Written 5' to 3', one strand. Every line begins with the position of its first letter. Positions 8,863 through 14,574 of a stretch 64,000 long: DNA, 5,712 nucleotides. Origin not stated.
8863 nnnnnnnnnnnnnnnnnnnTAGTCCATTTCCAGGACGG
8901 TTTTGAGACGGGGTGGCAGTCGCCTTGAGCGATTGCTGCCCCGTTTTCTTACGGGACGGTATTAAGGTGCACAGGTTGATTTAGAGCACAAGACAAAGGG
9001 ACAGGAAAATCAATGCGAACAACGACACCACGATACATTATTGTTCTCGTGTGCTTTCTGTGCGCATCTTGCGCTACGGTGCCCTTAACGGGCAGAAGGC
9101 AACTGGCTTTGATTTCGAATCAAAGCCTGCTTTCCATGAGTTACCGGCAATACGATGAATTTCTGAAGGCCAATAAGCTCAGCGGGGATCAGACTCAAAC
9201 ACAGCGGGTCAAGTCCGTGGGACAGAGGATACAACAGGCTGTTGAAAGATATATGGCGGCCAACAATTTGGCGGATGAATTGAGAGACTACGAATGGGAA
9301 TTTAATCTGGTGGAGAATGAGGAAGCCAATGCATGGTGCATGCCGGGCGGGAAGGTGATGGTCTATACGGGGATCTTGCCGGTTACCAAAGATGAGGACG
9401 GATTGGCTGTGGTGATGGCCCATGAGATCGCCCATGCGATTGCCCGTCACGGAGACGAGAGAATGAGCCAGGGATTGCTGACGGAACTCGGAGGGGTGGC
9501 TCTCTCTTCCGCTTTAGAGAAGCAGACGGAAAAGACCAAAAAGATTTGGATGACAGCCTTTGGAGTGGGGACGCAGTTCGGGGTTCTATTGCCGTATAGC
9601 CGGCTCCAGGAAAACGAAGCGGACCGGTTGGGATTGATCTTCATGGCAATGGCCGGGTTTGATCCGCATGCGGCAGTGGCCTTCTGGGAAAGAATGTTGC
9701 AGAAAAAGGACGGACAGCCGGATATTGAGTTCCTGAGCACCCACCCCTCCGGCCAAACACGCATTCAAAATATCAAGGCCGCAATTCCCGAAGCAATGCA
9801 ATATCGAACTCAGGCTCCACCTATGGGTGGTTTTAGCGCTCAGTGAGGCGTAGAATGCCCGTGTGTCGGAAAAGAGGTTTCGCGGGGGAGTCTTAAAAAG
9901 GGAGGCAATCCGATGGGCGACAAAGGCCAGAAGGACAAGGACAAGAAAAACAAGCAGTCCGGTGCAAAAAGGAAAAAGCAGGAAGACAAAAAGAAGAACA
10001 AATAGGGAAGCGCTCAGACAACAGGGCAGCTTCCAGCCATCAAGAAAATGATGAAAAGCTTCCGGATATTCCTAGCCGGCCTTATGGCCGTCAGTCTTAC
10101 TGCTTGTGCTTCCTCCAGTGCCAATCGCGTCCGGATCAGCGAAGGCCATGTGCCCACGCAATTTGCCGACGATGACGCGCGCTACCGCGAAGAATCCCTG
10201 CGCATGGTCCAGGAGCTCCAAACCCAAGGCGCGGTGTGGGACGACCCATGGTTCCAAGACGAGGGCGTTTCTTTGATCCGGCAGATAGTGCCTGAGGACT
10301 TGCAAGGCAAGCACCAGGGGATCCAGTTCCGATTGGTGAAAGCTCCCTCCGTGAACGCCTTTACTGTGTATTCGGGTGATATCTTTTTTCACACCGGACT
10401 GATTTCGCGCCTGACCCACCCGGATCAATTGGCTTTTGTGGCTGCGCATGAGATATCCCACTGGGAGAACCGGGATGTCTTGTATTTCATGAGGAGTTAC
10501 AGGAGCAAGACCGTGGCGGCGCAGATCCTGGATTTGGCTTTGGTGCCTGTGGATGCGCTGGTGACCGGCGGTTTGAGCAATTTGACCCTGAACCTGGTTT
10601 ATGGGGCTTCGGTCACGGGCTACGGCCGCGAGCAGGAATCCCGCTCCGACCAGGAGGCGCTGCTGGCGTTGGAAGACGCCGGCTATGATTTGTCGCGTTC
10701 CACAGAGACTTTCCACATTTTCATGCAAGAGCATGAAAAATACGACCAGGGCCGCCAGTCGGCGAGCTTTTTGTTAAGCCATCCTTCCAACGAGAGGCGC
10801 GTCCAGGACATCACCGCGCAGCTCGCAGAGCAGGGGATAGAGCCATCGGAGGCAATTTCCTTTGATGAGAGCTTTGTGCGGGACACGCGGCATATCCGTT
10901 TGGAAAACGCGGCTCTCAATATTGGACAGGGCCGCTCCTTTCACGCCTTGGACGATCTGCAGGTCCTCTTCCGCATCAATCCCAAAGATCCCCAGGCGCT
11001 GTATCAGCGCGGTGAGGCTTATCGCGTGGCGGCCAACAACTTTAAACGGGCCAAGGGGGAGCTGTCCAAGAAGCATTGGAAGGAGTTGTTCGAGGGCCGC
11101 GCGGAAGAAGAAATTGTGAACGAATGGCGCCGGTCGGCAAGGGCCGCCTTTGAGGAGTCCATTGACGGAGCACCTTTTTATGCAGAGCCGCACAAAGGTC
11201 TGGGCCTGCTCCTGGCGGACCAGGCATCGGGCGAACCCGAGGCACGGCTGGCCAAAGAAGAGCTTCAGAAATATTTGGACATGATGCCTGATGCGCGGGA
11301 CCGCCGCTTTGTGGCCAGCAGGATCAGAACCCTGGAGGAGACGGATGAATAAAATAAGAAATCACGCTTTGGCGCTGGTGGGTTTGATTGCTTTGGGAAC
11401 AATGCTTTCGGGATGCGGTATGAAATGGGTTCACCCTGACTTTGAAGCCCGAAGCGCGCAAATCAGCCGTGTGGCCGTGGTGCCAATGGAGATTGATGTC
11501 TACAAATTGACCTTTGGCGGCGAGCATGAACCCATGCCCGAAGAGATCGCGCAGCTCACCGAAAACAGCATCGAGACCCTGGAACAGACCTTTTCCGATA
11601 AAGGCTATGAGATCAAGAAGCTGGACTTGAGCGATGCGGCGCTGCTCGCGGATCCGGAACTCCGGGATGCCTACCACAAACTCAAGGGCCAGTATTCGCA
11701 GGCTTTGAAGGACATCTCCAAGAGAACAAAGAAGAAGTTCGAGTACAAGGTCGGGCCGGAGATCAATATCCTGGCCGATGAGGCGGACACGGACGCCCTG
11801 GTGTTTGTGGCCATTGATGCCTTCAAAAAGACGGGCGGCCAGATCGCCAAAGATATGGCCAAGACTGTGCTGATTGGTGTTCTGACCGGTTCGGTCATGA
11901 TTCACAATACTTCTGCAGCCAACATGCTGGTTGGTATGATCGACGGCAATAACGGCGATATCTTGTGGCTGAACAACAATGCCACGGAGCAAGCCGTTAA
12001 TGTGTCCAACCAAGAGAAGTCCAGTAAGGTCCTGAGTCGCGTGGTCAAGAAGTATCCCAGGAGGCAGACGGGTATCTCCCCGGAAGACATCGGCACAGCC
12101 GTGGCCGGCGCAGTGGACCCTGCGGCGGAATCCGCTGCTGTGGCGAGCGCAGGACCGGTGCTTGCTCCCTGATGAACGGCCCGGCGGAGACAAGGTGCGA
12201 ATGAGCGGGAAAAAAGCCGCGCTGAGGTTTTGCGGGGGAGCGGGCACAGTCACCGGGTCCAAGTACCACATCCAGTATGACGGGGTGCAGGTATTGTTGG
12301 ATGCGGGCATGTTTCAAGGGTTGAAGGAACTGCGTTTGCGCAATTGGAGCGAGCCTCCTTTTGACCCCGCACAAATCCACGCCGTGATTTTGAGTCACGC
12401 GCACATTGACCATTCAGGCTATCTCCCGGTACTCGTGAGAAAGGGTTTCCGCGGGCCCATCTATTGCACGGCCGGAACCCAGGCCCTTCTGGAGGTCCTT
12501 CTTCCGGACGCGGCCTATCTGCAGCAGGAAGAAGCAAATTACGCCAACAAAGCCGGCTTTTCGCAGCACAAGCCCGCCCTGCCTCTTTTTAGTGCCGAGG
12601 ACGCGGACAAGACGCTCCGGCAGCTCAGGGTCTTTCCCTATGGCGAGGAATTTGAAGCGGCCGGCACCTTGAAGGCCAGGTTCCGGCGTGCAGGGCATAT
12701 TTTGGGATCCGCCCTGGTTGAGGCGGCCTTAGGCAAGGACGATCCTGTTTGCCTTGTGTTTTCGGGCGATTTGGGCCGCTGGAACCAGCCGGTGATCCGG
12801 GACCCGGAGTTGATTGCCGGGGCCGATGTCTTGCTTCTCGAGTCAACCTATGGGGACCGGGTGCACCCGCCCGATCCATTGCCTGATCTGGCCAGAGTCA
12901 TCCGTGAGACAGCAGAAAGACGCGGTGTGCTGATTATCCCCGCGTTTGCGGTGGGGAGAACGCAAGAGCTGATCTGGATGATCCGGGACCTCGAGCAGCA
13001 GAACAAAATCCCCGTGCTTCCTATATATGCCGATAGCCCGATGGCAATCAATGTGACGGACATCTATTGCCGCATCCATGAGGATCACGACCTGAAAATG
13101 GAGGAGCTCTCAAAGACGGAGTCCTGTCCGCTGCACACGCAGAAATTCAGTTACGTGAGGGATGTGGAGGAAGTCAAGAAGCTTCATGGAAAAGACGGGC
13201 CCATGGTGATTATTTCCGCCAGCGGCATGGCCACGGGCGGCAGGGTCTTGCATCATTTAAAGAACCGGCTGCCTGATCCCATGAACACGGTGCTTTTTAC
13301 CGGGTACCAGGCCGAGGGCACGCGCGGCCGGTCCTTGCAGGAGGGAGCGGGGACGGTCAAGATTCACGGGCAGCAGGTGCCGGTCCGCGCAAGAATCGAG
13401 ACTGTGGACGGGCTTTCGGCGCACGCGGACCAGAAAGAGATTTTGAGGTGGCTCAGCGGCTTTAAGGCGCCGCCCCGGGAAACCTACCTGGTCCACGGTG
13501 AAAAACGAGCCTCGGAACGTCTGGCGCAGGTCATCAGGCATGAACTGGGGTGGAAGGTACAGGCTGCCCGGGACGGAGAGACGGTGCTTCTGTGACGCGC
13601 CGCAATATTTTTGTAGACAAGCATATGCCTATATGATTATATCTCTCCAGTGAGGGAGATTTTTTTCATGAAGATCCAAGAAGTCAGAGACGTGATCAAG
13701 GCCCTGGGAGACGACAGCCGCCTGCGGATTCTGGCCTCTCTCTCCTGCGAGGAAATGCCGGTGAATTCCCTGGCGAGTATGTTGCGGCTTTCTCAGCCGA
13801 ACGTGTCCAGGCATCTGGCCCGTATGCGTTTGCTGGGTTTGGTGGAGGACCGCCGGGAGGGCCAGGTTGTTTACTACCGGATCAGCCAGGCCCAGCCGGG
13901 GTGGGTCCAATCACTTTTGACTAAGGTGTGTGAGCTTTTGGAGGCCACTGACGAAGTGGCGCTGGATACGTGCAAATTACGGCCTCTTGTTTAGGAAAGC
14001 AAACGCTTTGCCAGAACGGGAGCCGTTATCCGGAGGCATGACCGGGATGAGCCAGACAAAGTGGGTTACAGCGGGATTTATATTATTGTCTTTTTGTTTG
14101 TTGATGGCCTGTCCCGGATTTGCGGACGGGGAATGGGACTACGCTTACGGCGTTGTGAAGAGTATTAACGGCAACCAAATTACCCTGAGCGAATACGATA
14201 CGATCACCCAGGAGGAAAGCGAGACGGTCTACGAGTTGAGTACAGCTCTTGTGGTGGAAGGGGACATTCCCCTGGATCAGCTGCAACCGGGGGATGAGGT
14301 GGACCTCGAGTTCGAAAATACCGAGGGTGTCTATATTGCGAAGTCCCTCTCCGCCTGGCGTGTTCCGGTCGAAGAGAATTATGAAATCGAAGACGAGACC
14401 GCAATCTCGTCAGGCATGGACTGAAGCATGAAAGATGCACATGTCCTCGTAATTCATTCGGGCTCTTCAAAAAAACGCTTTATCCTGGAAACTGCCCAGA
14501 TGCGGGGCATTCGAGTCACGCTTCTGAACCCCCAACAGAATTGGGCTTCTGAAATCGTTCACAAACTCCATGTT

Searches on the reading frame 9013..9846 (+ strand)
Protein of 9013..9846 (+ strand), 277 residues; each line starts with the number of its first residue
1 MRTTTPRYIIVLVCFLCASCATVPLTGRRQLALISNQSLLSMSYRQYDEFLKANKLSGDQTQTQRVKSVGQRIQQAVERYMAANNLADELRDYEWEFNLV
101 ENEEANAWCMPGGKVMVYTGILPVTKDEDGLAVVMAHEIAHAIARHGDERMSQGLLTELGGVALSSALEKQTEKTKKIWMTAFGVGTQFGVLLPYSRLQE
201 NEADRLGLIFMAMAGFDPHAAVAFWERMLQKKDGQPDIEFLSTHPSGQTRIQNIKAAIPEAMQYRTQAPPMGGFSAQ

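Call 68: search_protein_families(library=pfam, proteins=[window:9013-9846:+], max_evalue=0.00001)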
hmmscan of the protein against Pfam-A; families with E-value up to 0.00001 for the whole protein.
window:9013-9846:+ (277 aa): 1 family
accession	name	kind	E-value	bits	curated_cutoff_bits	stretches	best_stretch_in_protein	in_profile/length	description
PF01435.24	Peptidase_M48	-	7.9e-35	120.8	20.3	1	71-256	5-184/186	Peptidase family M48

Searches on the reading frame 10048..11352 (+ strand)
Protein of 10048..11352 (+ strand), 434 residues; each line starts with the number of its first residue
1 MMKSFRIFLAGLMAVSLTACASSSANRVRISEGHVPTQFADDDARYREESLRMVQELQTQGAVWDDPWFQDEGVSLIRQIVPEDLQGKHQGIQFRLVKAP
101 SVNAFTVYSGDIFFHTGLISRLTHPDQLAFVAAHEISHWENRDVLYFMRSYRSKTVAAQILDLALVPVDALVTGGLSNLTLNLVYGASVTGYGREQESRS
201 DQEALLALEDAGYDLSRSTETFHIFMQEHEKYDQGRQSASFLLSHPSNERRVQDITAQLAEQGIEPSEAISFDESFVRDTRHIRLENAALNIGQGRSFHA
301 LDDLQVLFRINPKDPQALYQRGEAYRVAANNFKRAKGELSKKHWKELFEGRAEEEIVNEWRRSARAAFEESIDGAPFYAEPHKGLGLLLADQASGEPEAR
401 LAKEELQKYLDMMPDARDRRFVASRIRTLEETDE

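Call 5: search_protein_families(library=ncbifam, proteins=[window:10048-11352:+], max_evalue=0.001)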
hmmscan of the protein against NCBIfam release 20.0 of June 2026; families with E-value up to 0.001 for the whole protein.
window:10048-11352:+ (434 aa): 2 families
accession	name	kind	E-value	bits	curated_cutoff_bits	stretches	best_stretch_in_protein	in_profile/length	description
NF052400.1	M48_BAM_BepA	equivalog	1.1e-17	64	570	1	56-257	56-255/483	beta-barrel assembly-enhancing protease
NF052399.1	M48_lipo_LoiP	exception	8.2e-07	28.7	365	1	13-261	10-246/247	metalloprotease LoiP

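Call 68: search_protein_families(library=pfam, proteins=[window:10048-11352:+], max_evalue=0.00001)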
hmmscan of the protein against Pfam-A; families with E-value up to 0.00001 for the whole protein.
window:10048-11352:+ (434 aa): 1 family
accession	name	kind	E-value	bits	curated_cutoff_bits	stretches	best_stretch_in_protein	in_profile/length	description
PF01435.24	Peptidase_M48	-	8.3e-23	81.6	20.3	1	85-257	18-184/186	Peptidase family M48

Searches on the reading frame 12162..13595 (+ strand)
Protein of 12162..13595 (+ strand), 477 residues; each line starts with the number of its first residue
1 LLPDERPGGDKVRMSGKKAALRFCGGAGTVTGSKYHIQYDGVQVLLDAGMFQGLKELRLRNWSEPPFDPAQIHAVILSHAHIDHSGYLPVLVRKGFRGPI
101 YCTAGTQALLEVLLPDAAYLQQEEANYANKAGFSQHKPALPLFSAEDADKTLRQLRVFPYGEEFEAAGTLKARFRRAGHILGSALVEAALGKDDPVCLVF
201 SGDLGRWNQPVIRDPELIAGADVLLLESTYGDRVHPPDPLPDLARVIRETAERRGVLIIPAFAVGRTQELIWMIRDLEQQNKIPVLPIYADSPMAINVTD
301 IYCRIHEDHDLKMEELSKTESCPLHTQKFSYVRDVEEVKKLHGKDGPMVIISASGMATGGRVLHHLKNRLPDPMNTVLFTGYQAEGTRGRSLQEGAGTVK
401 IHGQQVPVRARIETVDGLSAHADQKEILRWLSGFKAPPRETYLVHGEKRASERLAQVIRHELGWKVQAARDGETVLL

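Call 5: search_protein_families(library=ncbifam, proteins=[window:12162-13595:+], max_evalue=0.001)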
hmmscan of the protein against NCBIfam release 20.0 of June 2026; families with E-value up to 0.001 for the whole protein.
window:12162-13595:+ (477 aa): 10 families
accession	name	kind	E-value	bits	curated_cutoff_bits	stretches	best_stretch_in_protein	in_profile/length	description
NF045584.1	cas14_MBL_CASP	equivalog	2e-108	363.4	800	1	21-459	3-425/612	type VII CRISPR-associated protein Cas14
TIGR03675.1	arCOG00543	equivalog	2.9e-82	276.9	580.2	1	18-475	174-628/631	beta-CASP ribonuclease aCPSF1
TIGR04122.1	Xnuc_lig_assoc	equivalog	1.6e-10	40.3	325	1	156-281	65-188/326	ligase-associated DNA damage response exonuclease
NF008887.0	PRK11921.1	equivalog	2e-06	27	635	1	42-111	44-111/396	anaerobic nitric oxide reductase flavorubredoxin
NF000439.2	blaAIM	exception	3.6e-06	26.8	675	1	28-125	54-149/303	AIM family subclass B3 metallo-beta-lactamase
NF033106.1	blaL1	exception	0.00011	21.3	560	1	37-94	64-120/290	L1 family subclass B3 metallo-beta-lactamase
NF040644.1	blaPAM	exception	0.00034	19.8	615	1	28-93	53-117/287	PAM family subclass B3 metallo-beta-lactamase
NF033105.1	bla_subclass_B3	equivalog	0.00061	19.1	240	1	34-93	25-83/257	subclass B3 metallo-beta-lactamase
NF003954.0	PRK05452.1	equivalog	0.00074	18.5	711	0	67-105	67-105/479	anaerobic nitric oxide reductase flavorubredoxin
NF047419.1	RNase_J1_RnjA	exception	0.00081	18.2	820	0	25-124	8-111/549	ribonuclease J1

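Call 68: search_protein_families(library=pfam, proteins=[window:12162-13595:+], max_evalue=0.00001)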
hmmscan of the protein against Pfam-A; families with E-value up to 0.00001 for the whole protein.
window:12162-13595:+ (477 aa): 4 families
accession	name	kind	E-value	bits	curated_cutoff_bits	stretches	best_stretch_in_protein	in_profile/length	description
PF10996.14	Beta-Casp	-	3e-38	131.5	27.7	1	267-392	1-120/120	Beta-Casp domain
PF07521.17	RMMBL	-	8.2e-22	77.4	21.6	1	406-468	2-62/63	Zn-dependent metallo-hydrolase RNA specificity domain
PF12706.13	Lactamase_B_2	-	1.2e-11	45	27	1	44-231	3-168/200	Beta-lactamase superfamily domain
PF00753.33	Lactamase_B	-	1.2e-07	32.3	22.7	1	37-103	11-75/196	Metallo-beta-lactamase superfamily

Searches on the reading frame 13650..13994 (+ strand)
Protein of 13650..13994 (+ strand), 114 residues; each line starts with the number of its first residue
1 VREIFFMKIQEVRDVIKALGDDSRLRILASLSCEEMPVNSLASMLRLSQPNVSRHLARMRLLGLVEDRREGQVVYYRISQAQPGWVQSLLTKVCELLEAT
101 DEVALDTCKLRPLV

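Call 3: search_protein_families(library=pfam, proteins=[window:13650-13994:+], max_evalue=0.01)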
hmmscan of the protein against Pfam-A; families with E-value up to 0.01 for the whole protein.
window:13650-13994:+ (114 aa): 8 families
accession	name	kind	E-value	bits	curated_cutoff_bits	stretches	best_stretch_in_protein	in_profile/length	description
PF01022.26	HTH_5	-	3.8e-12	46.3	22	1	21-66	1-46/47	Bacterial regulatory protein, arsR family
PF12840.13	HTH_20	-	1.1e-07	32.2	27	1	19-67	1-50/51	Helix-turn-helix domain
PF12802.13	MarR_2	-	4.8e-05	23.9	27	1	25-69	8-54/61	MarR family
PF13545.12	HTH_Crp_2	-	0.00011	22.5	27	1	38-69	25-56/70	Crp-like helix-turn-helix domain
PF13412.12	HTH_24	-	0.00019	21.3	21.9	1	21-66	2-48/48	Winged helix-turn-helix DNA-binding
PF01047.28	MarR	-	0.0012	19.1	24.6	1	24-66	5-48/59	MarR family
PF01978.25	TrmB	-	0.0051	17.1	25.6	1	32-77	19-64/68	Sugar-specific transcriptional regulator TrmB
PF25212.1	HVO_A0114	-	0.0051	17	27.6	1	22-73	22-74/84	HVO_A0114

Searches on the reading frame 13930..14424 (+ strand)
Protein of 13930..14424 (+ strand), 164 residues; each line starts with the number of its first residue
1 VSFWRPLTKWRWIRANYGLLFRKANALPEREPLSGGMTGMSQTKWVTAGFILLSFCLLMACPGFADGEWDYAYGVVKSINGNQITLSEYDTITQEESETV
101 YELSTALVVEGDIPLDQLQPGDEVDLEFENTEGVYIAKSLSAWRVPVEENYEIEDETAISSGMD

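Call 3: search_protein_families(library=pfam, proteins=[window:13930-14424:+], max_evalue=0.01)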
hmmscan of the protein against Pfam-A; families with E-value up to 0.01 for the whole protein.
window:13930-14424:+ (164 aa): 2 families
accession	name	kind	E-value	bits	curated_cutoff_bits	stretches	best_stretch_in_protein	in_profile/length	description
PF18914.6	DUF5666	-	0.0014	19.3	27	1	73-139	1-58/60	Domain of unknown function (DUF5666)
PF11604.15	CusF_Ec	-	0.0017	18.6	27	0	110-136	40-66/72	Copper binding periplasmic protein CusF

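Call 5: search_protein_families(library=ncbifam, proteins=[window:13930-14424:+], max_evalue=0.001)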
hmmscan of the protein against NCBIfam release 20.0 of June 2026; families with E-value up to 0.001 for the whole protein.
window:13930-14424:+ (164 aa): 0 families
